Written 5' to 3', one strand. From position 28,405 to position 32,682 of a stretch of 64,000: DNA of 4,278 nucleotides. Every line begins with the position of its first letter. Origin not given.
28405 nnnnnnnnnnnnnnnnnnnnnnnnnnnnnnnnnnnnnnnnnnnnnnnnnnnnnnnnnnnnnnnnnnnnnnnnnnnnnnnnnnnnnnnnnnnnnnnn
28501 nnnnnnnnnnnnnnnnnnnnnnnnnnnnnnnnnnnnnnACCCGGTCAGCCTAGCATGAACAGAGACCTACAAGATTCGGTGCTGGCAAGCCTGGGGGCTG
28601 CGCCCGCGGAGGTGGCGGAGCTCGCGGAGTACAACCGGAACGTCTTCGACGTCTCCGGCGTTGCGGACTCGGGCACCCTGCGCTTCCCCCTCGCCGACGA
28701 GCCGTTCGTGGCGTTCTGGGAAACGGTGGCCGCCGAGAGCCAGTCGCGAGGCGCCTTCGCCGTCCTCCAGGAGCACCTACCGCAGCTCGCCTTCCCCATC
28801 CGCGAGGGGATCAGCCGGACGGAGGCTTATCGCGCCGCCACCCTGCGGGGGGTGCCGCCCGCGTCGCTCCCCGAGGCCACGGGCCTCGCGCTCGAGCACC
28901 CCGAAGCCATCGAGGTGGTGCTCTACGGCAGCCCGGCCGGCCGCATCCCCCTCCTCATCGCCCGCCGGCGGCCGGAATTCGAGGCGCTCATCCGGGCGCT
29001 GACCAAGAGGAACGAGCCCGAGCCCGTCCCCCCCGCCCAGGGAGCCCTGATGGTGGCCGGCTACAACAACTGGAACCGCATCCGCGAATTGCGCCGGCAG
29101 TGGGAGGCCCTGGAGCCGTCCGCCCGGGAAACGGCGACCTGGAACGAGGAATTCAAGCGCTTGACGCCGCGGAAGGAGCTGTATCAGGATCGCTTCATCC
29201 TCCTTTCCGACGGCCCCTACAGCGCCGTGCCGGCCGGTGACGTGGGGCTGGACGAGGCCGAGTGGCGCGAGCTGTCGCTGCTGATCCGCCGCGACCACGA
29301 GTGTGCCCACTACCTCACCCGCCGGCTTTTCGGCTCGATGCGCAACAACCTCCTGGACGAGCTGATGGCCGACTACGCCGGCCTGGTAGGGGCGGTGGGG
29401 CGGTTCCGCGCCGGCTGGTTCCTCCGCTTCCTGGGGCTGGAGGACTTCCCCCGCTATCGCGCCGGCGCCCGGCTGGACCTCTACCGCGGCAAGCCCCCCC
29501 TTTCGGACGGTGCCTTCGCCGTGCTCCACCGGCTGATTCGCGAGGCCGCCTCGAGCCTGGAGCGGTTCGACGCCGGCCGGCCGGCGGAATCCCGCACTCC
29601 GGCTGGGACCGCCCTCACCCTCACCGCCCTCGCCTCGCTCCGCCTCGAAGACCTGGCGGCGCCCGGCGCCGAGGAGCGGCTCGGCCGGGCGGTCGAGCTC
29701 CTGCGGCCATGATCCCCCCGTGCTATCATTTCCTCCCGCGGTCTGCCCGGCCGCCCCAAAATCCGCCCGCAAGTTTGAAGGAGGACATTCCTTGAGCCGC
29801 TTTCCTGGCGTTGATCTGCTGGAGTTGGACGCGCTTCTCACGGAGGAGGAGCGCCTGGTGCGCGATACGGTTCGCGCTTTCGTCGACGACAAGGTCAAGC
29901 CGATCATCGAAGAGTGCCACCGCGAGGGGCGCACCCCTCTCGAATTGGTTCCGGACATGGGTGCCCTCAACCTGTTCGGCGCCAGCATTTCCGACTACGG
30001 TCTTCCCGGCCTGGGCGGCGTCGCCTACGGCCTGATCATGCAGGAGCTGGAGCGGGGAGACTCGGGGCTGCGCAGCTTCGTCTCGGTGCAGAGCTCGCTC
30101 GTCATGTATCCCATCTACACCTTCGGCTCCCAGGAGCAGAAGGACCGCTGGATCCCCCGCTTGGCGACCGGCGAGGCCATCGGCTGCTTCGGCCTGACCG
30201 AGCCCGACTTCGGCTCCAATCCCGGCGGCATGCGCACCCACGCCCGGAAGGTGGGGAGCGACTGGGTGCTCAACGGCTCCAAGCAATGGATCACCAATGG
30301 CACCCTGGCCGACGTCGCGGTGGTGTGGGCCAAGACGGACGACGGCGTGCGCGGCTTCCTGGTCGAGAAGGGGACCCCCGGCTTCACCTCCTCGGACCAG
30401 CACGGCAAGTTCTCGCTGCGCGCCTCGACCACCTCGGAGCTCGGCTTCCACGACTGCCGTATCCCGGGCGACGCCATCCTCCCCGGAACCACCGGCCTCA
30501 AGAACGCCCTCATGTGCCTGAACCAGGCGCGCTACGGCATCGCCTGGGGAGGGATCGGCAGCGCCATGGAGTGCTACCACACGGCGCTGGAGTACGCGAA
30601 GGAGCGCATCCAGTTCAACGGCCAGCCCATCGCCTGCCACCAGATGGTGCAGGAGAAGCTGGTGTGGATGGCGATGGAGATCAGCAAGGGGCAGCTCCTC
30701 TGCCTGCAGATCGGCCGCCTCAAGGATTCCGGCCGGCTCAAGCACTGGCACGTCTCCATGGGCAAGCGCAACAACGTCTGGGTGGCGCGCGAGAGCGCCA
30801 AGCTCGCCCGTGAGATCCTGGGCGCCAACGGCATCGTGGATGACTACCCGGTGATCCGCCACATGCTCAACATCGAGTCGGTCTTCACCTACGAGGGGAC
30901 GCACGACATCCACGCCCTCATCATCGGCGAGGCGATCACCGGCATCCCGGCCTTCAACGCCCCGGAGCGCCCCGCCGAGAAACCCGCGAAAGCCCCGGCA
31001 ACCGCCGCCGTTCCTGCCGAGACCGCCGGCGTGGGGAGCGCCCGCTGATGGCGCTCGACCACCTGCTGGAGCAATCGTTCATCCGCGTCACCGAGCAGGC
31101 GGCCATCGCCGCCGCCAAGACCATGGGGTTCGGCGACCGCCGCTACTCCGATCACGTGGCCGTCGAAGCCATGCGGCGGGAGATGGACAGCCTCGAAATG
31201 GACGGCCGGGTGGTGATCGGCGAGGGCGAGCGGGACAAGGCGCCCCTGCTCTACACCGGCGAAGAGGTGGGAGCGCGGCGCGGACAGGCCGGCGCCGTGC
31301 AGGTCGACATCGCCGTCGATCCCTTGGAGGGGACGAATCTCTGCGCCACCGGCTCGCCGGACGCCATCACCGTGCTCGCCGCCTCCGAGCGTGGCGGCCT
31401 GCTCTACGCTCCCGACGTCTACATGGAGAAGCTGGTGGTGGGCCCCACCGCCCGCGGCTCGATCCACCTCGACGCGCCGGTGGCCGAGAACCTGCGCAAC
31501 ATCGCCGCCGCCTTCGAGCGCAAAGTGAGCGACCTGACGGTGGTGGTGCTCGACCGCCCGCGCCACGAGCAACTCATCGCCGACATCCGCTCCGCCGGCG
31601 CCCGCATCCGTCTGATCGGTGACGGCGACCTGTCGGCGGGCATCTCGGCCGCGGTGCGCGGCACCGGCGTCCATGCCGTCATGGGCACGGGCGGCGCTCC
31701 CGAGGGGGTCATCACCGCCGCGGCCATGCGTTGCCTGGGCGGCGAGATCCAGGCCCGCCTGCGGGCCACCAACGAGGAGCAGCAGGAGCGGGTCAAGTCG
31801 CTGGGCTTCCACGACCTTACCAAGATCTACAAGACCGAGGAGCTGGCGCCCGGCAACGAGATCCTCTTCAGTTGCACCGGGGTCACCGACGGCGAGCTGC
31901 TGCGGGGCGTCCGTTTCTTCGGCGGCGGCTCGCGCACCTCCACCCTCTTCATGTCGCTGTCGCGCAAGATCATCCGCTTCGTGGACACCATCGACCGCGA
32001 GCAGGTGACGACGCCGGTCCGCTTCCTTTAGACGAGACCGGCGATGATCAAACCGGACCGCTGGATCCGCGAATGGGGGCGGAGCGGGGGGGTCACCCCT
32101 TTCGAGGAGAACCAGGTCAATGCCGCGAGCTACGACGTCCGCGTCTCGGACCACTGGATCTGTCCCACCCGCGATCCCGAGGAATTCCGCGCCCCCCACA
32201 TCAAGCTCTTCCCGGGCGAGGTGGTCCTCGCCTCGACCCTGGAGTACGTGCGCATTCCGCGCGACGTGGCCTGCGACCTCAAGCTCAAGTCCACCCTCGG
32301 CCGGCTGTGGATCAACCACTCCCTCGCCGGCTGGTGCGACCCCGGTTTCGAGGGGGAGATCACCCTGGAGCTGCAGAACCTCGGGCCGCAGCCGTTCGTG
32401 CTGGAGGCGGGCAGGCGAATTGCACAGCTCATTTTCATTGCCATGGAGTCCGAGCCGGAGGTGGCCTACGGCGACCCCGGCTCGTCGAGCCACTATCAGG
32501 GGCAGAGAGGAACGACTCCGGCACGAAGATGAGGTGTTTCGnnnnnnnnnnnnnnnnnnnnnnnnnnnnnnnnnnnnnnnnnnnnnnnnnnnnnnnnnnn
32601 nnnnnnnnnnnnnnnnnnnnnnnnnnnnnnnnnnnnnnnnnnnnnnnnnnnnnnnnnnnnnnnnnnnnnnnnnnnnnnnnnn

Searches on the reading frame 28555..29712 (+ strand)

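Call 75: search_protein_families(library=pfam, proteins=[window:28555-29712:+], max_evalue=0.0001)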
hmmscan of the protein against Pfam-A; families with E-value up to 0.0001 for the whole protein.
window:28555-29712:+ (385 aa): 1 family
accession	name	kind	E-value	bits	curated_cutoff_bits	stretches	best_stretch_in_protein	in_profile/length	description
PF22541.2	DUF7005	-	5e-143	476.8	27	1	9-369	2-359/361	Family of unknown function (DUF7005)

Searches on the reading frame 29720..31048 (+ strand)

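Call 75: search_protein_families(library=pfam, proteins=[window:29720-31048:+], max_evalue=0.0001)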
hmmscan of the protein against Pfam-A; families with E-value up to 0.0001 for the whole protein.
window:29720-31048:+ (442 aa): 4 families
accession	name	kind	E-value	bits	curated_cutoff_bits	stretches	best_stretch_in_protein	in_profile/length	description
PF02771.21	Acyl-CoA_dh_N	-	5.1e-35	120.7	22.9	1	41-152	1-113/113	Acyl-CoA dehydrogenase, N-terminal domain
PF00441.29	Acyl-CoA_dh_1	-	1.5e-28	100.2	22.4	1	258-406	2-149/150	Acyl-CoA dehydrogenase, C-terminal domain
PF02770.24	Acyl-CoA_dh_M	-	3.9e-23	81.9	33.3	1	156-246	1-97/97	Acyl-CoA dehydrogenase, middle domain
PF08028.16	Acyl-CoA_dh_2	-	3.3e-06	27.9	22.7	1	273-393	2-131/134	Acyl-CoA dehydrogenase, C-terminal domain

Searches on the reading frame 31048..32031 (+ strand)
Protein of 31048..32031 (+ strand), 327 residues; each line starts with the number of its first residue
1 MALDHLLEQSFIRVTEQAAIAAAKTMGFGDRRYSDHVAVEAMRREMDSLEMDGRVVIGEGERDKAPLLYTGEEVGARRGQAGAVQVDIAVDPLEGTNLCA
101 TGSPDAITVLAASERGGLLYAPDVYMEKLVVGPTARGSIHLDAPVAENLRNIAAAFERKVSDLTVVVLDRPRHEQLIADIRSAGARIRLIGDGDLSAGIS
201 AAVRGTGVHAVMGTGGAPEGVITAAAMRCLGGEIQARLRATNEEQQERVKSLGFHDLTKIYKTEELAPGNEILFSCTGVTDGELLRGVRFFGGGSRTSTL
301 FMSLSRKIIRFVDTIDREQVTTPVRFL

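Call 75: search_protein_families(library=pfam, proteins=[window:31048-32031:+], max_evalue=0.0001)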
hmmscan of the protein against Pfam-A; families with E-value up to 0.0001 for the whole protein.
window:31048-32031:+ (327 aa): 1 family
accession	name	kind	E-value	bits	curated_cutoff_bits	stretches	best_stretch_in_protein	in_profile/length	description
PF03320.18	FBPase_glpX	-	5.4e-129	429.9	27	1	8-315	4-306/307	Bacterial fructose-1,6-bisphosphatase, glpX-encoded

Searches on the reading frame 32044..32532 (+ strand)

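Call 75: search_protein_families(library=pfam, proteins=[window:32044-32532:+], max_evalue=0.0001)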
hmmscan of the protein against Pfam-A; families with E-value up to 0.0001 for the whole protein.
window:32044-32532:+ (162 aa): 3 families
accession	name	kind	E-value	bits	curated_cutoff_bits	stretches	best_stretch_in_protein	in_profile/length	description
PF22769.1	DCD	-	6.5e-30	104.7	27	1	4-133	3-152/153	dCTP deaminase-like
PF22569.1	DCD_C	-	4.9e-10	39.5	22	1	53-155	78-185/192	2'-deoxycytidine 5'-triphosphate deaminase (DCD), C-terminal domain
PF00692.24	dUTPase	-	2.8e-06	27.6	22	1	57-140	28-109/129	dUTPase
